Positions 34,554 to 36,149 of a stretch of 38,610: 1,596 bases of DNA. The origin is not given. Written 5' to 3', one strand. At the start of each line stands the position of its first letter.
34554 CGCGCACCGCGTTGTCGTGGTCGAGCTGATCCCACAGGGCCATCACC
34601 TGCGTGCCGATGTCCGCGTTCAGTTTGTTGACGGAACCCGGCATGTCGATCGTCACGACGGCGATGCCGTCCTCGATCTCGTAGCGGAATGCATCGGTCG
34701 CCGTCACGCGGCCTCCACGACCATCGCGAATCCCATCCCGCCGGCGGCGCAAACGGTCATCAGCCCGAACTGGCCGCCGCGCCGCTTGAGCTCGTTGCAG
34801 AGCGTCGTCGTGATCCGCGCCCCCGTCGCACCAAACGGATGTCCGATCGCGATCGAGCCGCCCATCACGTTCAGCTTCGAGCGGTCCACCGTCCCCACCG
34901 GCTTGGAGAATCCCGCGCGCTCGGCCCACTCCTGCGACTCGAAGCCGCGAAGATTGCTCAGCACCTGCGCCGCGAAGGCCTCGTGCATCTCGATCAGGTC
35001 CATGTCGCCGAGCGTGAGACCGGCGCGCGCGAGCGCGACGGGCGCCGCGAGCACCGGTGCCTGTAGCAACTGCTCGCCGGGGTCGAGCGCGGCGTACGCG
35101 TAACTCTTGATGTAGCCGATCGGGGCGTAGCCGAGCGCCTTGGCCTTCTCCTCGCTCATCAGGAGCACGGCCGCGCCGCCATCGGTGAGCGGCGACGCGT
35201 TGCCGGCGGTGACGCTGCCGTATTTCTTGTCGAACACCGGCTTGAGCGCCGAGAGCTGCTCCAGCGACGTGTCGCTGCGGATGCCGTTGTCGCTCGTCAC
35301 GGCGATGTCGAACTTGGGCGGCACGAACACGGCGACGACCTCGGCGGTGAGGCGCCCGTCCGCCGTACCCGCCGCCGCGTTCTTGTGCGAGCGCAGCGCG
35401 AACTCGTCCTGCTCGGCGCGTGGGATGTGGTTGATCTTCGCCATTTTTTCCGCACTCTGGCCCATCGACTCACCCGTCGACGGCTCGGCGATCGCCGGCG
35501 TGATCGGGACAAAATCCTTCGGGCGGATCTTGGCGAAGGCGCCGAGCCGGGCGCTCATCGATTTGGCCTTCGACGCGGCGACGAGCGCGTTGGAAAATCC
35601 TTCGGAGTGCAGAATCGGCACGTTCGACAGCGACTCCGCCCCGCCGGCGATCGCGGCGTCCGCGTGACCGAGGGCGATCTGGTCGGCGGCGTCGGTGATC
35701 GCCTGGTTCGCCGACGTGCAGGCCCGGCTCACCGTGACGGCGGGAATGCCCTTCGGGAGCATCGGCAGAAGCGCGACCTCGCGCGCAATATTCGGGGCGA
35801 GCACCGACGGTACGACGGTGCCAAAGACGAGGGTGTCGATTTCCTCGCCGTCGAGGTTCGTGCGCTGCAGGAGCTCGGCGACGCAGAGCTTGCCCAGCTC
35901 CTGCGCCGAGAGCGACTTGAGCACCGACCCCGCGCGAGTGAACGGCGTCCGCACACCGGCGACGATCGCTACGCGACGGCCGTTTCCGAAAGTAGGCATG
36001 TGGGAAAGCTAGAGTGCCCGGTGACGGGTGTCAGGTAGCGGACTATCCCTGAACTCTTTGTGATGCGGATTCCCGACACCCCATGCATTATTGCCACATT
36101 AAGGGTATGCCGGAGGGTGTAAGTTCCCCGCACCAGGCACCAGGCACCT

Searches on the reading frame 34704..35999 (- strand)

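Call 54: search_protein_families(library=pfam, proteins=[window:34704-35999:-], max_evalue=0.001)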
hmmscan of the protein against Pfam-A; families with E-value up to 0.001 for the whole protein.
window:34704-35999:- (431 aa): 4 families
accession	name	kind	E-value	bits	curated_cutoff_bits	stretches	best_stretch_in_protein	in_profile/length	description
PF00108.29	Thiolase_N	-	1.1e-68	231.9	26.4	1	10-284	1-260/260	Thiolase, N-terminal domain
PF02803.24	Thiolase_C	-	2.1e-41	140.8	27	1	292-429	2-122/123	Thiolase, C-terminal domain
PF00109.32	ketoacyl-synt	-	9e-07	29.2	20.8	1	86-127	166-207/252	Beta-ketoacyl synthase, N-terminal domain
PF22691.2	Thiolase_C_1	-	0.00055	20.1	28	1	314-423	19-131/144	Thiolase C-terminal domain-like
